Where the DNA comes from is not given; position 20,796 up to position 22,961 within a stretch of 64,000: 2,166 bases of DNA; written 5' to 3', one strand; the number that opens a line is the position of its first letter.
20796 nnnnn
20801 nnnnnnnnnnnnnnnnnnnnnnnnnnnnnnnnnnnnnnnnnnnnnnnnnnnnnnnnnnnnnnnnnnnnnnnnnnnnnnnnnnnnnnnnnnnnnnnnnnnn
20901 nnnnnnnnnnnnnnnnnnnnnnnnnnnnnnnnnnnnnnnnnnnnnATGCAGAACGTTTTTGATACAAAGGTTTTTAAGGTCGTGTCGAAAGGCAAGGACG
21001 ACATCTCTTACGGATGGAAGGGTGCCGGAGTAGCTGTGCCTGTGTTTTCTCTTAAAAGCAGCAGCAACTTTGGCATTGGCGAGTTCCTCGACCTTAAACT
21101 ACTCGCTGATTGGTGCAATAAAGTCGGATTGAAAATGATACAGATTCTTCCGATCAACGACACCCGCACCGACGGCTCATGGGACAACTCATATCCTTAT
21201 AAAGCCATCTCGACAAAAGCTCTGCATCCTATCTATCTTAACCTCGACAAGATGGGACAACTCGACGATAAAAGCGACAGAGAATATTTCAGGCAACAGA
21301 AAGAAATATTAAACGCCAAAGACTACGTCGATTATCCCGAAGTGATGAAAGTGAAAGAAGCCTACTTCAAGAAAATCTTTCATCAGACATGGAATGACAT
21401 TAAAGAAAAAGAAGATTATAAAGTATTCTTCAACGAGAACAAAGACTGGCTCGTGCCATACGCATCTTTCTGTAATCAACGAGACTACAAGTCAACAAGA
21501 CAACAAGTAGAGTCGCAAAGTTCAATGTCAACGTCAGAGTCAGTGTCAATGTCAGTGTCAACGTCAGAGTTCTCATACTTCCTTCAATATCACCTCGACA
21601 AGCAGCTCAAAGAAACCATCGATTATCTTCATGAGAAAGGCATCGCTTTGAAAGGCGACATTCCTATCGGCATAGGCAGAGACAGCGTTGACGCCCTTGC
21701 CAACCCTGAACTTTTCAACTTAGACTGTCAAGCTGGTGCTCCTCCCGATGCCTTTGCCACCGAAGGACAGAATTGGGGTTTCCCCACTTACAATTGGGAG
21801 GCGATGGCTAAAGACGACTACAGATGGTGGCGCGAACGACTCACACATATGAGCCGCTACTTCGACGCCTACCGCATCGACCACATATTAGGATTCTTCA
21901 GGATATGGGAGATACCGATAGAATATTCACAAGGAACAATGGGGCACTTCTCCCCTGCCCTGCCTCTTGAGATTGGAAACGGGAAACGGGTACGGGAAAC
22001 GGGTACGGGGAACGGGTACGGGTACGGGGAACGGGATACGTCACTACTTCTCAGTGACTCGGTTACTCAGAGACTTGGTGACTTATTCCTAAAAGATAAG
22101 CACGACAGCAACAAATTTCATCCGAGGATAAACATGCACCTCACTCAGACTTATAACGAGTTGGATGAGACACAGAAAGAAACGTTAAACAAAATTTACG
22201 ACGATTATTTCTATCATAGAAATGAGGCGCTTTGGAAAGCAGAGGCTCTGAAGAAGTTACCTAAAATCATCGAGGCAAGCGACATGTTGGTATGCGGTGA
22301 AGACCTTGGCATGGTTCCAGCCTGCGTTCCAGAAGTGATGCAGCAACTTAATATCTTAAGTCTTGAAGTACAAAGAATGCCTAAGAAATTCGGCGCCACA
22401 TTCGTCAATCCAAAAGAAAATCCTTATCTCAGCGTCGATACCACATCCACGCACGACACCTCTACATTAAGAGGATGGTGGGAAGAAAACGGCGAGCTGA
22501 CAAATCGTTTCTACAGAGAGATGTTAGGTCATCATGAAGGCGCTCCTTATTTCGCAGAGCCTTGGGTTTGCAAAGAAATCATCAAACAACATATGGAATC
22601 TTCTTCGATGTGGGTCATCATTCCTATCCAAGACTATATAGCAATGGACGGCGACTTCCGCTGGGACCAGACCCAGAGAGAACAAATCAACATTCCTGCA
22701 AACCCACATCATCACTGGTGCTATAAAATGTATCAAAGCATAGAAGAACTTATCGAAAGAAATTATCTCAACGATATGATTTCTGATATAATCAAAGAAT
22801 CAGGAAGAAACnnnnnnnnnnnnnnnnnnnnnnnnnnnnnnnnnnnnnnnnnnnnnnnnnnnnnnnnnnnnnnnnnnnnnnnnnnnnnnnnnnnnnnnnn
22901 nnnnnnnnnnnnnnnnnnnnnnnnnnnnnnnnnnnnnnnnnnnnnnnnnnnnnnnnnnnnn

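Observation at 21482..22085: Two word arrays inserted in frame in the GH77 4-alpha-glucanotransferase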

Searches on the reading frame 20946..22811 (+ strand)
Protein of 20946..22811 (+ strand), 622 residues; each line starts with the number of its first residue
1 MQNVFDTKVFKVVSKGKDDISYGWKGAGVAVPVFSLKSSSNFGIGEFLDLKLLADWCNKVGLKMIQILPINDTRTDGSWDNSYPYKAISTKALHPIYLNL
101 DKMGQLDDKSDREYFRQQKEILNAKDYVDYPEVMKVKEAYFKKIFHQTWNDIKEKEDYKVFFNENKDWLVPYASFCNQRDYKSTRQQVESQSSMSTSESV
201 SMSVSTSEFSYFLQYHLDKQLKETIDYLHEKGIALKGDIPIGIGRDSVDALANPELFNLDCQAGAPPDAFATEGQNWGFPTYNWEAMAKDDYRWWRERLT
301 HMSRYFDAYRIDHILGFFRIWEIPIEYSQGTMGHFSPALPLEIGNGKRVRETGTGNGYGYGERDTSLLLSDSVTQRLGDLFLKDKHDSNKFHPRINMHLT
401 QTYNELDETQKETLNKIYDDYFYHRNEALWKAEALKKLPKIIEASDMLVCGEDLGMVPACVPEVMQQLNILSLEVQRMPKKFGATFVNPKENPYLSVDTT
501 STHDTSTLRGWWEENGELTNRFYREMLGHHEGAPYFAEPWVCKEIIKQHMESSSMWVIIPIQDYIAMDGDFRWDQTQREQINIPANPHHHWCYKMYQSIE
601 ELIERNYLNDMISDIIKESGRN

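Call 4: search_protein_families(library=pfam, proteins=[window:20946-22811:+], max_evalue=0.01)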
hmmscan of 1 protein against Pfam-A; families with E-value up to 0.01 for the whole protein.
window:20946-22811:+ (622 aa): 1 family
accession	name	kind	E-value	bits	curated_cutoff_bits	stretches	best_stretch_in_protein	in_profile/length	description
PF02446.23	Glyco_hydro_77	-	4.3e-136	454.9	25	1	31-596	1-460/465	4-alpha-glucanotransferase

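Call 5: search_solved_structures(query=window:20946-22811:+, show_alignments=2)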
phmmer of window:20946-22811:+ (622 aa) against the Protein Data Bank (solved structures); distinct sequences matched with E-value up to 0.001: 15.
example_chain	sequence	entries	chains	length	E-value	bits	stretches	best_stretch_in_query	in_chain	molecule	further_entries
1x1n_A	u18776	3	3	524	2.5e-36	128.8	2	41-336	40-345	4-alpha-glucanotransferase | 4-alpha-glucanotransferase, chloroplastic/amyloplastic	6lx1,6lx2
1tz7_A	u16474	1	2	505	3.1e-36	128.5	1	27-330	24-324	4-alpha-glucanotransferase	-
7cov_A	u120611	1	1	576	3.8e-36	128.2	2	41-336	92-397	4-alpha-glucanotransferase, chloroplastic/amyloplastic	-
5cpq_A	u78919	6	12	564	3.1e-28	102.1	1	53-335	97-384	4-alpha-glucanotransferase DPE1, chloroplastic/amyloplastic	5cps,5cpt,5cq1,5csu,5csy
2x1i_A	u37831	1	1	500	7.2e-28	100.9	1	60-333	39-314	4-ALPHA-GLUCANOTRANSFERASE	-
4s3p_A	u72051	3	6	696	2e-26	96.1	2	28-335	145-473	4-alpha-glucanotransferase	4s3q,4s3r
6m6t_A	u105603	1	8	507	4.9e-26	94.8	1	27-339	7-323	4-alpha-glucanotransferase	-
9u5l_A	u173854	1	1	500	2.9e-25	92.3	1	65-334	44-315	4-alpha-glucanotransferase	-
9lpw_D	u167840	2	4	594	5e-25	91.5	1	27-334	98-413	4-alpha-glucanotransferase DPE1, chloroplastic/amyloplastic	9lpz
5b68_A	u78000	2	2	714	1.9e-24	89.5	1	27-331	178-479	4-alpha-glucanotransferase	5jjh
1fp8_A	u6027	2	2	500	3e-24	88.9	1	60-333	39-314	4-ALPHA-GLUCANOTRANSFERASE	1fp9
1cwy_A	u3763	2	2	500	3.8e-24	88.6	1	61-334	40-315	AMYLOMALTASE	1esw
2owc_A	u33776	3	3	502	4.3e-24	88.4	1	60-333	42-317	4-alpha-glucanotransferase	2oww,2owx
9m80_C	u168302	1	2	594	6e-24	87.9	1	27-334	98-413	4-alpha-glucanotransferase DPE1, chloroplastic/amyloplastic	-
5jiw_A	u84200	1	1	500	9.7e-23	83.9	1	61-333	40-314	4-alpha-glucanotransferase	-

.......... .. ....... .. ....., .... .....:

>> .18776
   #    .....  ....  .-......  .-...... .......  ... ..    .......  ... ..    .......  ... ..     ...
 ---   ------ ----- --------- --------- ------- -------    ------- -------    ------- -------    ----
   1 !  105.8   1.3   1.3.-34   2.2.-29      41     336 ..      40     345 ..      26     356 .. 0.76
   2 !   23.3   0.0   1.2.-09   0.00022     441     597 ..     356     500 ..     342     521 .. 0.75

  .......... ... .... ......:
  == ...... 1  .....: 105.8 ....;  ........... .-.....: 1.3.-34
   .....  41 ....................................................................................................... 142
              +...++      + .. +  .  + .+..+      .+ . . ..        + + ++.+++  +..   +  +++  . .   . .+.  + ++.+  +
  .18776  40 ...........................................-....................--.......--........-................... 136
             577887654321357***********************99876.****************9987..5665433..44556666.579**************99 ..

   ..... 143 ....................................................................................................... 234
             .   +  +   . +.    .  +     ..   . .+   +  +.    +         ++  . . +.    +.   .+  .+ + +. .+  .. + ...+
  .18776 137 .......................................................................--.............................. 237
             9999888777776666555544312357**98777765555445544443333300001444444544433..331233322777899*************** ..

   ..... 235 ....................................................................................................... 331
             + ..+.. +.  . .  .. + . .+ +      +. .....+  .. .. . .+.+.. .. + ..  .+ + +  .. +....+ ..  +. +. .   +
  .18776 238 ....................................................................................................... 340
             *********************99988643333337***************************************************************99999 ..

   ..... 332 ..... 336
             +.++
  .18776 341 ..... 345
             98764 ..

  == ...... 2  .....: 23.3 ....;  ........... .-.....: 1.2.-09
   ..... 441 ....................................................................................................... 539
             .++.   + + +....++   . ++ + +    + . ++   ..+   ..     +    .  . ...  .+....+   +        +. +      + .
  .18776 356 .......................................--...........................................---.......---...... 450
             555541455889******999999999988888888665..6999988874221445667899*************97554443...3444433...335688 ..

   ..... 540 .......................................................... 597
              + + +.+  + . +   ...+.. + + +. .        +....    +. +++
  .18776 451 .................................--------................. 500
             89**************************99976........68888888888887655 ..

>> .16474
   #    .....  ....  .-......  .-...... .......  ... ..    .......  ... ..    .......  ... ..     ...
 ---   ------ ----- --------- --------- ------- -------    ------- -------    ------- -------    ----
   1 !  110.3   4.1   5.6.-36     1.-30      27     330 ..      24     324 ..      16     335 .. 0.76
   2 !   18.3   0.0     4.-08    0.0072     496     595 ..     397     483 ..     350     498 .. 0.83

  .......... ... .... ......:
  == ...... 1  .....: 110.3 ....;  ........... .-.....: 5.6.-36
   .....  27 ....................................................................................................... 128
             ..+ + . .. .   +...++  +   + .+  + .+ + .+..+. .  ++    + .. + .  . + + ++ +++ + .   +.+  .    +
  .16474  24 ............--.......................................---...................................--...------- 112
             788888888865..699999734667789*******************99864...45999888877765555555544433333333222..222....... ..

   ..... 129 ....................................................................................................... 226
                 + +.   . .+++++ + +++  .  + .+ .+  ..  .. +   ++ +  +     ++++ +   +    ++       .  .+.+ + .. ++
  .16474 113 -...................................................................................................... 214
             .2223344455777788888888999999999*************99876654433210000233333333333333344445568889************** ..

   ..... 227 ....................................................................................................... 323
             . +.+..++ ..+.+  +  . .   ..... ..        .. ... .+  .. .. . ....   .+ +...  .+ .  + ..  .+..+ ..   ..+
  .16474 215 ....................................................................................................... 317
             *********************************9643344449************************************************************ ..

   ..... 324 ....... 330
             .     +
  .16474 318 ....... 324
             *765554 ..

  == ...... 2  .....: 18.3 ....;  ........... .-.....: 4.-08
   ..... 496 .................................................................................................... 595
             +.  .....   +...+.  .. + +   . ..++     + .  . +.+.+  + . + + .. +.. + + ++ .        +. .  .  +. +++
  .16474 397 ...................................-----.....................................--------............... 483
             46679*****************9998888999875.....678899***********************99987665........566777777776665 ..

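Call 6: find_homologous_proteins(query=window:20946-22811:+, max_evalue=1e-20)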
Query window:20946-22811:+ (622 aa): 8000 proteins with E <= 1e-20 among 8000 candidates; the best 120 are listed.
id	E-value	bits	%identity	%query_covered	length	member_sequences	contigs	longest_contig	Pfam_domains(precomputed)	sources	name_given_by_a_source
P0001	0.0e+0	1475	100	100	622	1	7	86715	PF02446.24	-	-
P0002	0.0e+0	1441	98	100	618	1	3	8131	PF02446.24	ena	-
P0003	0.0e+0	1438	98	100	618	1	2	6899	PF02446.24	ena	-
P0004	0.0e+0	1435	98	100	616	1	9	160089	PF02446.24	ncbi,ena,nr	ncbi:MAG: 4-alpha-glucanotransferase [Bacteroidales bacterium]|nr:4-alpha-glucanotransferase [Bacter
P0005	0.0e+0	1433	98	100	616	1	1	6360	PF02446.24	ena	-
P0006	0.0e+0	1432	98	100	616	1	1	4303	PF02446.24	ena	-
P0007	0.0e+0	1431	98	100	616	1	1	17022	PF02446.24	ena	-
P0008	0.0e+0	1431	98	100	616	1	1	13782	PF02446.24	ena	-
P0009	0.0e+0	1421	97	100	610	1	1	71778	PF02446.24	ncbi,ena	-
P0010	0.0e+0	1421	97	100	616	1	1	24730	PF02446.24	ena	-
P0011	0.0e+0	1415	95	100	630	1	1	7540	PF02446.24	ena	-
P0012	0.0e+0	1415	97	100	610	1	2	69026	PF02446.24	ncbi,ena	-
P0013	0.0e+0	1414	95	100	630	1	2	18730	PF02446.24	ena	-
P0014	0.0e+0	1414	96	100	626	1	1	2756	PF02446.24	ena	-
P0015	0.0e+0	1408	95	100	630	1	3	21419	PF02446.24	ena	-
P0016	0.0e+0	1404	95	100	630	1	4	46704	PF02446.24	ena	-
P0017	0.0e+0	1371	95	100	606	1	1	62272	PF02446.24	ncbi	-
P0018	0.0e+0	1366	95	100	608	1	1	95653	PF02446.24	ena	-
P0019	0.0e+0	1365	95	100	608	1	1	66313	PF02446.24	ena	-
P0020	0.0e+0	1365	95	100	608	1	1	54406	PF02446.24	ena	-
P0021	0.0e+0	1346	93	100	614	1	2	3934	PF02446.24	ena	-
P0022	0.0e+0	1344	92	100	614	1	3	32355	PF02446.24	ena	-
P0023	0.0e+0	1337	92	100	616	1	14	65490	PF02446.24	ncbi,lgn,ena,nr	ncbi:MAG: 4-alpha-glucanotransferase [Bacteroidales bacterium]|nr:4-alpha-glucanotransferase [Bacter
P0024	0.0e+0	1330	91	100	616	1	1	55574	PF02446.24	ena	-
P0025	0.0e+0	1314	87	100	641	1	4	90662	PF02446.24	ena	-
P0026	0.0e+0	1307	87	100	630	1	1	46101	PF02446.24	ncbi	-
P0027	0.0e+0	1300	86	100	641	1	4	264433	PF02446.24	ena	-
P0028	0.0e+0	1297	86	100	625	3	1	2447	PF02446.24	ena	-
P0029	0.0e+0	1294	85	100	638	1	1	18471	PF02446.24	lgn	-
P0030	0.0e+0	1268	86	100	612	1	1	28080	PF02446.24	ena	-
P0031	0.0e+0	1259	85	100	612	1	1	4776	PF02446.24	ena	-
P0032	0.0e+0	1258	85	100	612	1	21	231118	PF02446.24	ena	-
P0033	0.0e+0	1255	85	100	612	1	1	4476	PF02446.24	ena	-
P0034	0.0e+0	1252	85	100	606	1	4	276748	PF02446.24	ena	-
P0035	0.0e+0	1252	85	100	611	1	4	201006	PF02446.24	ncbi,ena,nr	ncbi:MAG: 4-alpha-glucanotransferase [Bacteroidales bacterium]|nr:4-alpha-glucanotransferase [Bacter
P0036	0.0e+0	1249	85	100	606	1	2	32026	PF02446.24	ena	-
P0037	0.0e+0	1247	84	100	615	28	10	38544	PF02446.24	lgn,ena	-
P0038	0.0e+0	1239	83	100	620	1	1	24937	PF02446.24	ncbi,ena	-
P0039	0.0e+0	1233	84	100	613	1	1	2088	PF02446.24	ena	-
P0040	0.0e+0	1232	83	100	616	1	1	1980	PF02446.24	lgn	-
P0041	0.0e+0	1227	83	100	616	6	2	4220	PF02446.24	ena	-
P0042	0.0e+0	1227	84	100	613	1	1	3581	PF02446.24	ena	-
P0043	0.0e+0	1216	83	100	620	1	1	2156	PF02446.24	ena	-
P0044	0.0e+0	1187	81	100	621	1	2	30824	PF02446.24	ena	-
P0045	0.0e+0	1171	79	100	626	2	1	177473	PF02446.24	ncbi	-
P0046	0.0e+0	1109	76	100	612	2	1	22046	PF02446.24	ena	-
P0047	0.0e+0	1101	75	100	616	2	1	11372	PF02446.24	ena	-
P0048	0.0e+0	1099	75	100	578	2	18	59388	PF02446.24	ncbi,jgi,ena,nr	ncbi:MAG: 4-alpha-glucanotransferase [Lentimicrobiaceae bacterium]|nr:4-alpha-glucanotransferase [Le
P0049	0.0e+0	1096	76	100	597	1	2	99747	PF02446.24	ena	-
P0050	0.0e+0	1096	75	100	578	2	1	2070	PF02446.24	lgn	-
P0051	0.0e+0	1096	75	100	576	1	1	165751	PF02446.24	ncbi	-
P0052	0.0e+0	1095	76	100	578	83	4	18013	PF02446.24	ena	-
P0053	0.0e+0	1088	73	100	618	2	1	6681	PF02446.24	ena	-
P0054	0.0e+0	1087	74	100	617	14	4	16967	PF02446.24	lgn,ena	-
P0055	0.0e+0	1081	75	100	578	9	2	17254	PF02446.24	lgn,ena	-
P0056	0.0e+0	1078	74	100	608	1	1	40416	PF02446.24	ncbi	-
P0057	0.0e+0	1078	75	100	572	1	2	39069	PF02446.24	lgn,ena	-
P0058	0.0e+0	1075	75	100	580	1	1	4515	PF02446.24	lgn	-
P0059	0.0e+0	1073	74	100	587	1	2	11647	PF02446.24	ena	-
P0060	0.0e+0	1071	74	100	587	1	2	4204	PF02446.24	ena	-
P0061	0.0e+0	1070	73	100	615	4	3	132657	PF02446.24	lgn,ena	-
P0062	0.0e+0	1067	73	100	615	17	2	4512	PF02446.24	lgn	-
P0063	0.0e+0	1056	72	100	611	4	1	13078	PF02446.24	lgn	-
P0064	0.0e+0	1056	73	100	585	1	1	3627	PF02446.24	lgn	-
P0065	0.0e+0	1056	73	100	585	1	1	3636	PF02446.24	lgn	-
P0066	0.0e+0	1055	73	100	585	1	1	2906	PF02446.24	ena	-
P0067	0.0e+0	1055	73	100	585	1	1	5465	PF02446.24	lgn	-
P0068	0.0e+0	1054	73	100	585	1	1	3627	PF02446.24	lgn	-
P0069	0.0e+0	1053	73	100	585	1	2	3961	PF02446.24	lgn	-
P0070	0.0e+0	1053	73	100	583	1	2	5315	PF02446.24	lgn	-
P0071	0.0e+0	1052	73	100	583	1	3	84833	PF02446.24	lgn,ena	-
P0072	0.0e+0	1051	71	100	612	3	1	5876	PF02446.24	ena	-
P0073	0.0e+0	1051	73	100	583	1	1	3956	PF02446.24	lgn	-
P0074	0.0e+0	1049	73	100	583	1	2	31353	PF02446.24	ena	-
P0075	0.0e+0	1049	73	100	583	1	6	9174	PF02446.24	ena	-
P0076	0.0e+0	1049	73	100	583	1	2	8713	PF02446.24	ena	-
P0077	0.0e+0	1048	73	100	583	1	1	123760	PF02446.24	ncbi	-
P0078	0.0e+0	1048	73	100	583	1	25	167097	PF02446.24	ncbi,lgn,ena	-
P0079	0.0e+0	1048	72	100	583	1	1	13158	PF02446.24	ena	-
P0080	0.0e+0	1047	73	100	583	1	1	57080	PF02446.24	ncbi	-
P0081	0.0e+0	1046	73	100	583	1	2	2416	PF02446.24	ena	-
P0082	0.0e+0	1045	73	100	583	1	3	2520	PF02446.24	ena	-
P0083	0.0e+0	1044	73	100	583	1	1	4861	PF02446.24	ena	-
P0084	0.0e+0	1042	71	100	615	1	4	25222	PF02446.24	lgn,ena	-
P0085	0.0e+0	1039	71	100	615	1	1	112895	PF02446.24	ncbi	-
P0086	0.0e+0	1034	73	55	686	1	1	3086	PF02446.24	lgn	-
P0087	0.0e+0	1030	70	100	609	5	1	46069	PF02446.24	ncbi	-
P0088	6.6e-297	1005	66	100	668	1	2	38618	PF02446.24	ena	-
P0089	5.5e-296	1002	67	100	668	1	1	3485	PF02446.24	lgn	-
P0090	7.3e-295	998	66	100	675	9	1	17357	PF02446.24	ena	-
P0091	6.2e-293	991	62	99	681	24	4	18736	PF02446.24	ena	-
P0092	1.0e-292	991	62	100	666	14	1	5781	PF02446.24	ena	-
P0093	1.3e-292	990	-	-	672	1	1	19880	PF02446.24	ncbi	-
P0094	2.1e-292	990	-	-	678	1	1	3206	PF02446.24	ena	-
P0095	2.5e-292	990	66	100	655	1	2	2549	PF02446.24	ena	-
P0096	5.7e-292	988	65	99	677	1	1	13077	PF02446.24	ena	-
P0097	6.3e-292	988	62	99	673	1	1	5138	PF02446.24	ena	-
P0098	1.0e-291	987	61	99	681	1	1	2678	PF02446.24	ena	-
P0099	1.6e-291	987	63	100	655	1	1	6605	PF02446.24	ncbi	-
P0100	2.9e-291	986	66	100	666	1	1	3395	PF02446.24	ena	-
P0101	4.6e-291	985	61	100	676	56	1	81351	PF02446.24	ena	-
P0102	4.7e-291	985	65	99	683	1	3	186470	PF02446.24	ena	-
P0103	5.6e-291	985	66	100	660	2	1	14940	PF02446.24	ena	-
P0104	6.1e-291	985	61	100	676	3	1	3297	PF02446.24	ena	-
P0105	6.9e-291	985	65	100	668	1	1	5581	PF02446.24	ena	-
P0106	9.2e-291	984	61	100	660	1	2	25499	PF02446.24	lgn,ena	-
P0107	1.2e-290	984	65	100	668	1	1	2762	PF02446.24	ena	-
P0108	1.2e-290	984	66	100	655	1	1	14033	PF02446.24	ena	-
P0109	1.3e-290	984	61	100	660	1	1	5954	PF02446.24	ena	-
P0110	1.3e-290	984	64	99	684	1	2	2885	PF02446.24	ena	-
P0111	2.0e-290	983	65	100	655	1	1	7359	PF02446.24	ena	-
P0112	2.0e-290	983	67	100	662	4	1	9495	PF02446.24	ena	-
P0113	2.2e-290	983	66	99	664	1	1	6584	PF02446.24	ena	-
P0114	2.3e-290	983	61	100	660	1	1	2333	PF02446.24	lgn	-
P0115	2.6e-290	983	66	100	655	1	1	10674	PF02446.24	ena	-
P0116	2.9e-290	983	-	-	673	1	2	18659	PF02446.24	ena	-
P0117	3.3e-290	982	67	100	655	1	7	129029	PF02446.24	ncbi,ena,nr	ncbi:MAG: 4-alpha-glucanotransferase [Bacteroidales bacterium]|nr:4-alpha-glucanotransferase [Bacter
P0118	3.4e-290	982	61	99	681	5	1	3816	PF02446.24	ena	-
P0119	3.4e-290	982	63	99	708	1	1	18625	PF02446.24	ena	-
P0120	4.4e-290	982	65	100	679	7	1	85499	PF02446.24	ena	-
